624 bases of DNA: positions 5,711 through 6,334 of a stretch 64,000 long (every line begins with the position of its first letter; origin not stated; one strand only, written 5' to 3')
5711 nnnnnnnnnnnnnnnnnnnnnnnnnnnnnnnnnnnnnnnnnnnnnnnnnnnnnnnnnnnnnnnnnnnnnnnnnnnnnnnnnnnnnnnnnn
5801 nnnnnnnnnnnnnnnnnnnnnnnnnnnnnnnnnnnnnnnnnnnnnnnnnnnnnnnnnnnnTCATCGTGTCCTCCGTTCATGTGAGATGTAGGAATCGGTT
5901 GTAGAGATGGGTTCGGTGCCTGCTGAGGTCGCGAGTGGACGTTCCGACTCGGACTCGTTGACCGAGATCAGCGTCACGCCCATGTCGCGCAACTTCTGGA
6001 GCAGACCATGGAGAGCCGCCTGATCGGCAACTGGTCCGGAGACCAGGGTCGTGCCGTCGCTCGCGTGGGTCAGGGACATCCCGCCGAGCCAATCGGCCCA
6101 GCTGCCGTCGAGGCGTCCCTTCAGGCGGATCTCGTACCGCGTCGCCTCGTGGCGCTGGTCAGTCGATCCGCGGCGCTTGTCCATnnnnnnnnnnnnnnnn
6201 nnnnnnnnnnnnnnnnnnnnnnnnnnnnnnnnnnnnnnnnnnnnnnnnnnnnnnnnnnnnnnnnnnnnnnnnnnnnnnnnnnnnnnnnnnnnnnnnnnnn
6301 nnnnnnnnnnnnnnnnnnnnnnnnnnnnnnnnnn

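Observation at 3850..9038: Cassette copy a: LAL regulator - small protein - extra membrane protein - DUF4386 - F420-type nitroreductase, inverted at the distal island end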

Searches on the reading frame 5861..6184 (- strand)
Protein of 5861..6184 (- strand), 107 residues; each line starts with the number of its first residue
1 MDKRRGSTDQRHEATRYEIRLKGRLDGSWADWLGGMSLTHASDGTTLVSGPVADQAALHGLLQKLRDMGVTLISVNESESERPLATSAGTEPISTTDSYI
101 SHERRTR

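Call 6: search_protein_families(library=pfam, proteins=[window:5861-6184:-], max_evalue=0.01)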
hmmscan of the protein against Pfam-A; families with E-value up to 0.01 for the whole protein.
window:5861-6184:- (107 aa): 0 families

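Call 7: search_protein_families(library=ncbifam, proteins=[window:5861-6184:-], max_evalue=0.01)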
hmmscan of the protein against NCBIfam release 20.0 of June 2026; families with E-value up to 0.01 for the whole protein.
window:5861-6184:- (107 aa): 0 families

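Call 11: search_solved_structures(query=window:5861-6184:-, max_evalue=10)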
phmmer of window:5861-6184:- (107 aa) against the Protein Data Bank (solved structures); distinct sequences matched with E-value up to 10: 0.
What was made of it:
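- On ACT / HMA / acylphosphatase (ferredoxin-like small domains): There is no PDB sequence hit (call 11) and no Pfam hit (call 6).
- Tried and rejected: PDB sequence search with the small protein: no hit (call 11).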

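Call 12: find_related_loci(query=A1, collection=genome_contigs, flank=8000)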
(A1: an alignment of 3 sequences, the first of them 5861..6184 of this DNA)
Query A1 (107 aa) in genome_contigs; peptide patterns used: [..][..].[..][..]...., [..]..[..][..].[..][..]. (x = any residue, [..] = any of these).
198 stretches matched a pattern; 134 encode a relative of the query (tblastn E <= 1e-3); the best 80 are kept; 80 distinct loci.
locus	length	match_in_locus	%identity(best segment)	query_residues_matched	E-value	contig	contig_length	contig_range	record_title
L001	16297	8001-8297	81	1-98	6e-48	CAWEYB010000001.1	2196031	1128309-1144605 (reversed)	MAG: uncultured Chloroflexia bacterium isolate MFD05513.bin.2.174 genome assembly, contig: contig_16543, whole genome sh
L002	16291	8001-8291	56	1-103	1e-31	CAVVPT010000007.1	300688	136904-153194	MAG: uncultured Chloroflexia bacterium isolate MFD00392.bin.3.845 genome assembly, contig: contig_4132, whole genome sho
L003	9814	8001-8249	59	1-83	8e-30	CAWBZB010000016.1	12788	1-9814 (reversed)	MAG: uncultured bacterium isolate MFD09779.bin.1.334 genome assembly, contig: contig_72569, whole genome shotgun sequenc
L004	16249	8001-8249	61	1-83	2e-29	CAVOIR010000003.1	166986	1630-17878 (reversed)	MAG: uncultured Chloroflexia bacterium isolate MFD10007.bin.2.47 genome assembly, contig: contig_26449, whole genome sho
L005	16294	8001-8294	50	1-98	3e-29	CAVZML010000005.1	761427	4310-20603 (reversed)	MAG: uncultured Chloroflexia bacterium isolate MFD02199.bin.2.145 genome assembly, contig: contig_18982, whole genome sh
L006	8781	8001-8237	61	11-89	6e-29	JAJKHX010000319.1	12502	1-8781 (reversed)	MAG: Nocardiopsis sp. isolate b3_HoplandSoilSeptJan k101_4764813, whole genome shotgun sequence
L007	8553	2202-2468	54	1-89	7e-29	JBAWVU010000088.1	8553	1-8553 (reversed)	MAG: Chloroflexota bacterium isolate ELA019 MAG019_88, whole genome shotgun sequence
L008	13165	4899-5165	56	7-95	6e-29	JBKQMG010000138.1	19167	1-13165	MAG: Streptosporangiaceae bacterium isolate CRr3G3H3I__bin_97 CRr3G3H3I_000000132709, whole genome shotgun sequence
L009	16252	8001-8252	58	7-90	7e-29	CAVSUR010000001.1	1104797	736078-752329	MAG: uncultured Actinomycetota bacterium isolate MFD09603.bin.2.206 genome assembly, contig: contig_11022, whole genome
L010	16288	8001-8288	54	1-96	5e-28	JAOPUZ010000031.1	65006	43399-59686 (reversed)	MAG: Frankiales bacterium isolate RYN_135 scaffold_224938, whole genome shotgun sequence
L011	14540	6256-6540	51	1-95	2e-28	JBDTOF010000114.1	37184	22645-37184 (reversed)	MAG: Chloroflexota bacterium isolate cluster3_bin.168 NODE_3032_length_37184_cov_20.327830, whole genome shotgun sequenc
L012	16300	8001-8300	49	1-100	3e-28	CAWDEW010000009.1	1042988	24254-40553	MAG: uncultured Chloroflexia bacterium isolate MFD05942.bin.1.468 genome assembly, contig: contig_40352, whole genome sh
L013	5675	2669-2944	54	4-91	3e-28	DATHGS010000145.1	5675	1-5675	MAG TPA_asm: Candidatus Methylomirabilota bacterium isolate SMAG_U12480 k141_37553, whole genome shotgun sequence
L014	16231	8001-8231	62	7-83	7e-28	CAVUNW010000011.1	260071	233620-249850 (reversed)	MAG: uncultured Actinomycetes bacterium isolate MFD02579.bin.1.65 genome assembly, contig: contig_14841, whole genome sh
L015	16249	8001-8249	57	1-83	1e-27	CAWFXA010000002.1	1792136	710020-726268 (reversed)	MAG: uncultured Chloroflexia bacterium isolate MFD06742.bin.1.113 genome assembly, contig: contig_4562, whole genome sho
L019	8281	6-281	55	11-95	2e-27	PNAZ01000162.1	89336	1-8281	MAG: Chloroflexi bacterium isolate palsa_1033 73.20110800_P1M.33_contig_3639, whole genome shotgun sequence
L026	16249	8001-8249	57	1-83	3e-27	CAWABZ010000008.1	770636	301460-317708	MAG: uncultured Chloroflexia bacterium isolate MFD09267.bin.2.90 genome assembly, contig: contig_34366, whole genome sho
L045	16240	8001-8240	60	11-92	2e-26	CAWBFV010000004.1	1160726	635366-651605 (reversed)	MAG: uncultured Chloroflexia bacterium isolate MFD09212.bin.2.194 genome assembly, contig: contig_2320, whole genome sho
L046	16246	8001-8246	56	1-82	2e-26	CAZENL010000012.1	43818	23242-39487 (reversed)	MAG TPA_asm: uncultured Anaerolineaceae bacterium isolate binchicken_co54_452 genome assembly, contig: NODE_1434_length_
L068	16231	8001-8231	61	14-92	3e-25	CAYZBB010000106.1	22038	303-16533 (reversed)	MAG TPA_asm: uncultured Actinomycetes bacterium isolate SRP342105_co1_274 genome assembly, contig: NODE_3142_length_2203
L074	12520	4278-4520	56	1-81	4e-25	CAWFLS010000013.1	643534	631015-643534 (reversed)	MAG: uncultured Chloroflexia bacterium isolate MFD00392.bin.2.138 genome assembly, contig: contig_5428, whole genome sho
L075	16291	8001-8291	53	12-107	4e-25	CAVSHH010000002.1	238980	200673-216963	MAG: uncultured Chloroflexia bacterium isolate MFD05684.bin.1.417 genome assembly, contig: contig_111620, whole genome s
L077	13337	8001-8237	51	5-83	6e-25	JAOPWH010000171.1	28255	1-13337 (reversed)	MAG: Blastococcus sp. isolate RYN_169 scaffold_1771607, whole genome shotgun sequence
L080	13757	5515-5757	53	1-81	9e-25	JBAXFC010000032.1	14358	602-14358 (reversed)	MAG: Chloroflexota bacterium isolate ELA261 MAG261_32, whole genome shotgun sequence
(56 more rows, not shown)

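Call 26: predict_structure(alignment_id=A2)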
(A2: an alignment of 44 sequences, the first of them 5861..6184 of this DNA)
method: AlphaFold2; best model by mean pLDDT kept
length: 107 residues; sequences in the alignment: 44
mean_pLDDT: 70.4   pTM: 0.51
mean pLDDT of the five models: 70.4, 70.1, 69.7, 68.6, 68.1
residues with pLDDT >= 90: 4; 70-90: 60; 50-70: 16; < 50: 27
segments of 3 or more residues with pLDDT < 50: 1-3, 5-10, 81-92, 94-99
pLDDT, mean of each block of 10 residues (from residue 1): 47 73 84 83 87 84 86 79 41 47 58
secondary structure, 60 per line:
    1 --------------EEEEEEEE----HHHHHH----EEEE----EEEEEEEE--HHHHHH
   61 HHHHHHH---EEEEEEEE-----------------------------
elements in order: E15-22 H27-32 E37-40 E45-52 H55-67 E71-78
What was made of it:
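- On ACT / HMA / acylphosphatase (ferredoxin-like small domains): The fold is beta-alpha-beta-beta-alpha-beta (call 26).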

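Call 33: fold_search(model_id=the predicted structure, library=pdb)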
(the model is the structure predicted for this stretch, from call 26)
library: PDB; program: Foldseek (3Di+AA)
matches with E <= 10: 1249; with E <= 0.001: 0
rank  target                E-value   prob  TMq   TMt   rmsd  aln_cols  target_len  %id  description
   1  8jfs_A                1.7e-02  0.99  0.39  0.46   4.8        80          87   25  Phosphate bound acylphosphatase from Deinococcus radiodurans at 1 Angstrom resolution (released 2023-06-14)
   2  6r8m_B                1.8e-02  1.00  0.41  0.53   4.2        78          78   23  Complex of rice blast (Magnaporthe oryzae) effector protein AVR-PikE with an engineered HMA domain of Pikp-1 from rice (released 2019-04-24)
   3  7nmm_A                2.0e-02  0.99  0.37  0.47   4.7        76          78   21  Complex of rice blast (Magnaporthe oryzae) effector protein APikL2F with the host target sHMA94 from Setaria italica (released 2021-03-24)
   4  7b1i_B                2.0e-02  0.99  0.36  0.47   4.7        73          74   23  Complex of rice blast (Magnaporthe oryzae) effector protein AVR-PikF with the HMA domain of OsHIPP19 from rice (Oryza  (released 2021-02-03)
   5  5ekz                  2.0e-02  0.99  0.42  0.24   4.1        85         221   15  Crystal structure of mouse Taco1 (released 2016-06-29)
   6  7a8w_EEE              2.2e-02  0.99  0.39  0.52   4.3        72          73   24  Complex of rice blast (Magnaporthe oryzae) effector protein AVR-PikC with an engineered HMA domain of Pikp-1 from ri (released 2021-03-17)
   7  6r8m_A                2.3e-02  0.99  0.39  0.52   4.5        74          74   24  Complex of rice blast (Magnaporthe oryzae) effector protein AVR-PikE with an engineered HMA domain of Pikp-1 from rice (released 2019-04-24)
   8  7nmm_C                2.3e-02  0.99  0.37  0.48   4.7        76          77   21  Complex of rice blast (Magnaporthe oryzae) effector protein APikL2F with the host target sHMA94 from Setaria italica (released 2021-03-24)
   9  8bv9                  2.3e-02  0.98  0.39  0.43   5.0        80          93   18  Acylphosphatase from E. coli (released 2023-10-18)
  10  2efo                  2.4e-02  0.99  0.40  0.30   4.8        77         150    9  Crystal structure of Tyr77 to Ala of ST1022 from Sulfolobus tokodaii 7 (released 2008-02-26)
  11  3wqb_B                2.8e-02  0.97  0.36  0.39   5.6        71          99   21  Crystal structure of aeromonas sobria serine protease (ASP) and the chaperone (ORF2) complex (released 2015-03-25)
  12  2mk4_MODEL_1_A        2.8e-02  0.94  0.38  0.32  13.6        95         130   24  Solution structure of ORF2 (released 2015-03-25)
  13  7a8w_AAA              3.1e-02  0.99  0.39  0.53   3.7        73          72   23  Complex of rice blast (Magnaporthe oryzae) effector protein AVR-PikC with an engineered HMA domain of Pikp-1 from ri (released 2021-03-17)
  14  6dzs_C                3.3e-02  0.99  0.44  0.13   3.5        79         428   23  Mycobacterial homoserine dehydrogenase ThrA in complex with NADP (released 2018-07-18)
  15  7a8w_BBB              3.3e-02  0.99  0.41  0.55   3.7        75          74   23  Complex of rice blast (Magnaporthe oryzae) effector protein AVR-PikC with an engineered HMA domain of Pikp-1 from ri (released 2021-03-17)
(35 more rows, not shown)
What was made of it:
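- On ACT / HMA / acylphosphatase (ferredoxin-like small domains): The best Foldseek E-value is 0.017 with TM 0.34-0.44 (call 33).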

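Call 51: search_protein_representatives(alignment_id=A2)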
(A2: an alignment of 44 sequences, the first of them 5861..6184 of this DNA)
Query: 44 sequences, 91 profile positions. Proteins with E-value up to 0.001 (for the whole library): 11976; up to 1e-10: 5308; up to 1e-30: 24. The best 150 are listed.
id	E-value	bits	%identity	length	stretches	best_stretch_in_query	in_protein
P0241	4.5e-39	148.2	-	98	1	6-91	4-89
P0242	3.4e-38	145.4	-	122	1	7-91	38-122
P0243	9.5e-36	137.5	-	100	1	9-88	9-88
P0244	3.5e-35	135.7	-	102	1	1-80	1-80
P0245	2.6e-34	132.9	-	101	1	2-91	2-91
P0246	3.7e-34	132.4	-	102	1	4-87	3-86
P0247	3.8e-34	132.4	-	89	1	1-87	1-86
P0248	2.5e-33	129.8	-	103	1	1-84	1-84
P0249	2.7e-33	129.7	-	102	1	10-88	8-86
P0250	3.7e-33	129.2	-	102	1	1-86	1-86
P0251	5.2e-33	128.8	-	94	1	13-83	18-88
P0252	5.7e-33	128.6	-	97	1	16-91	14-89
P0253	7.5e-33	128.3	-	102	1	1-86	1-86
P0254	1.8e-32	127.1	-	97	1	1-87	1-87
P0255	3.7e-32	126.0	-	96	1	5-84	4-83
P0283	2.7e-29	116.9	-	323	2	13-79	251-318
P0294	2.3e-28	113.9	-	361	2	8-75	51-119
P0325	6.9e-27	109.1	-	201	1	13-79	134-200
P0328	8.4e-27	108.9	-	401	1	1-89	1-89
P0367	8.9e-26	105.6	-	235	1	10-84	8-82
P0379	1.4e-25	104.9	-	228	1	6-84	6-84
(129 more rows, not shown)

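Call 62: search_protein_families(library=pfam, proteins=[L045:3203-3769:+, L045:3830-4171:+, L045:4083-4769:-, L045:9704-10432:+], max_evalue=0.01)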
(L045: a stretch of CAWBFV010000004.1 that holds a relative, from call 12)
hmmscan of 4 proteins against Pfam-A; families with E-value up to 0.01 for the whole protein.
L045:3203-3769:+ (188 aa): 0 families

L045:3830-4171:+ (113 aa): 1 family
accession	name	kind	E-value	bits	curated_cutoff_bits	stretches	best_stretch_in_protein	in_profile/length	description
PF00589.27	Phage_integrase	-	1.2e-06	28.8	27.1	1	25-92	91-155/172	Phage integrase family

L045:4083-4769:- (228 aa): 2 families
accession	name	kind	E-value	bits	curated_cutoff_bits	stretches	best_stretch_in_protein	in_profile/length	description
PF14279.12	HNH_5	-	8.5e-08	32.5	27.5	1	62-101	11-49/56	HNH endonuclease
PF01844.29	HNH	-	2.1e-07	31.4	21.4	1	63-97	13-46/47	HNH endonuclease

L045:9704-10432:+ (242 aa): 1 family
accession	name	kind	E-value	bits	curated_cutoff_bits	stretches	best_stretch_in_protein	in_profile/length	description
PF14329.11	DUF4386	-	7.8e-50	170.1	27.6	1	10-222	1-210/210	Domain of unknown function (DUF4386)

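Call 74: search_protein_families(library=pfam, proteins=[L009:9129-10553:-, L013:4453-5673:+, L080:6500-7675:+, L068:8979-10139:+, L077:9135-10709:+, L074:5492-6796:+, L026:9618-11144:+, L019:1941-2984:-, L046:9428-10828:+, L075:9192-9974:+], max_evalue=0.001)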
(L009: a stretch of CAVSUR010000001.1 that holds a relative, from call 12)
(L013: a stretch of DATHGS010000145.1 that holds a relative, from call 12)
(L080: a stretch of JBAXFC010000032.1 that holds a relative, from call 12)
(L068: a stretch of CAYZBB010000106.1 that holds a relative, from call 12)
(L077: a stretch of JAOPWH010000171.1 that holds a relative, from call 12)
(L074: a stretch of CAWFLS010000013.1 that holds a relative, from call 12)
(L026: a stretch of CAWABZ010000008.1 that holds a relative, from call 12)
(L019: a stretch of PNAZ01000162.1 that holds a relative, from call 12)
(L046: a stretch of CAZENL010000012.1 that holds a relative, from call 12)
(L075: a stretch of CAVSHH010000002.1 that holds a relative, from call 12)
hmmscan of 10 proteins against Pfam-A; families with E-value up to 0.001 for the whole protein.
L009:9129-10553:- (475 aa): 3 families
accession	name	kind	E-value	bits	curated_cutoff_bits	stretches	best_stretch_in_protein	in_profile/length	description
PF07690.21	MFS_1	-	3.4e-28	99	33.4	2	80-316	4-229/347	Major Facilitator Superfamily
PF13347.12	MFS_2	-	1.6e-08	34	27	1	105-423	25-357/427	MFS/sugar transport protein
PF00083.30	Sugar_tr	-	0.0004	19.8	22.3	1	300-380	265-340/452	Sugar (and other) transporter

L013:4453-5673:+ (407 aa): 0 families

L080:6500-7675:+ (392 aa): 0 families

L068:8979-10139:+ (387 aa): 2 families
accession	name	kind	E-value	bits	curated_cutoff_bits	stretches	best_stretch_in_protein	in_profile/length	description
PF00005.33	ABC_tran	-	1.8e-23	84.1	25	1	90-228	2-137/137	ABC transporter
PF13304.12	AAA_21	-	6.9e-11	43.2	27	1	200-259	238-300/304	AAA domain, putative AbiEii toxin, Type IV TA system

L077:9135-10709:+ (525 aa): 0 families

L074:5492-6796:+ (435 aa): 0 families

L026:9618-11144:+ (509 aa): 7 families
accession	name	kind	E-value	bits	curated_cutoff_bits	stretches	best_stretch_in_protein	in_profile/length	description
PF13964.12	Kelch_6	-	4.6e-19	68.1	25.3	1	426-471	4-49/50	Kelch motif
PF13418.12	Kelch_4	-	3e-16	59.5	21.6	2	425-457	4-36/49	Galactose oxidase, central domain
PF13415.12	Kelch_3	-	1.2e-14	54.5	22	2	434-479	2-47/48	Galactose oxidase, central domain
PF07646.21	Kelch_2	-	1.5e-14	53.5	21.3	1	279-318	2-43/48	Kelch motif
PF01344.31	Kelch_1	-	5.6e-14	51.8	20.1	0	233-274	9-45/46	Kelch motif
PF24681.1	Kelch_KLHDC2_KLHL20_DRC7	-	3.7e-06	26.8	50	0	233-346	6-123/221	KLHDC2/KLHL20/DRC7 Kelch-repeats domain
PF07250.17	Glyoxal_oxid_N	-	1.2e-05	25.1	37.5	0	404-488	48-133/243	Glyoxal oxidase N-terminus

L019:1941-2984:- (348 aa): 1 family
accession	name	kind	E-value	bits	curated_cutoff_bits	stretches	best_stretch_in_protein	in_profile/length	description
PF00528.27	BPD_transp_1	-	3.5e-15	56.6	26.4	1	139-341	1-180/184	Binding-protein-dependent transport system inner membrane component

L046:9428-10828:+ (467 aa): 2 families
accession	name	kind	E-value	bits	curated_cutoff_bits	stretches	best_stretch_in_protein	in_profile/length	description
PF02687.27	FtsX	-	3.8e-20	72.6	25.5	1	344-460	3-120/120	FtsX-like permease C-terminal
PF12704.14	MacB_PCD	-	5.6e-15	56.6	27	1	111-278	25-181/207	MacB-like periplasmic core domain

L075:9192-9974:+ (261 aa): 0 families

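Call 76: search_protein_families(library=padloc, proteins=[window:5861-6184:-], max_evalue=0.001)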
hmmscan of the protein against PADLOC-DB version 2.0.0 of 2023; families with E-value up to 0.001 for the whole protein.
window:5861-6184:- (107 aa): 0 families

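Call 85: search_protein_families(library=pfam, proteins=[P0367, P0379, P0325, P0328, P0283, P0294], max_evalue=0.01)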
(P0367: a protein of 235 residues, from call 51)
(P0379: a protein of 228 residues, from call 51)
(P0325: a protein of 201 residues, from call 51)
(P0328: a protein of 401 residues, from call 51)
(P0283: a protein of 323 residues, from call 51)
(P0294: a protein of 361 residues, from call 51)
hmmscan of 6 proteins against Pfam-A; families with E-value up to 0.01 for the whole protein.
P0367 (235 aa): 1 family
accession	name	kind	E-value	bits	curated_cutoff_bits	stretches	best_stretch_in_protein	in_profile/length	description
PF19851.4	DUF6326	-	2.3e-17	64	24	1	111-229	13-131/135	Family of unknown function (DUF6326)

P0379 (228 aa): 2 families
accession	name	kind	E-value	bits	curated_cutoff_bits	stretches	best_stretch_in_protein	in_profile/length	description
PF19851.4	DUF6326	-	4.5e-17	63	24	1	108-223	12-132/135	Family of unknown function (DUF6326)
PF19053.6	EccD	-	0.00097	18.6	30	1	146-222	222-299/339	EccD-like transmembrane domain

P0325 (201 aa): 1 family
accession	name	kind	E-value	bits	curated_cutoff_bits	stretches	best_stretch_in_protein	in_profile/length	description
PF10067.14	DUF2306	-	1.3e-09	38.9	31.6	1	2-66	44-105/147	Predicted membrane protein (DUF2306)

P0328 (401 aa): 3 families
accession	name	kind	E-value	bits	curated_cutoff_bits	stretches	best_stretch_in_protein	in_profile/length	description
PF13602.12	ADH_zinc_N_2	-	9.4e-27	95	27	1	275-399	1-134/134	Zinc-binding dehydrogenase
PF08240.17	ADH_N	-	1.2e-14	54.9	23.5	1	114-191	2-92/104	Alcohol dehydrogenase GroES-like domain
PF00107.32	ADH_zinc_N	-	5.5e-13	49.4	31.8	1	244-322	1-87/129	Zinc-binding dehydrogenase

P0283 (323 aa): 1 family
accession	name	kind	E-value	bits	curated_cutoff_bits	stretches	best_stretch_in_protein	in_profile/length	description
PF07758.16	DUF1614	-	0.0029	18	23.9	1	135-223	42-132/171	Protein of unknown function (DUF1614)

P0294 (361 aa): 0 families
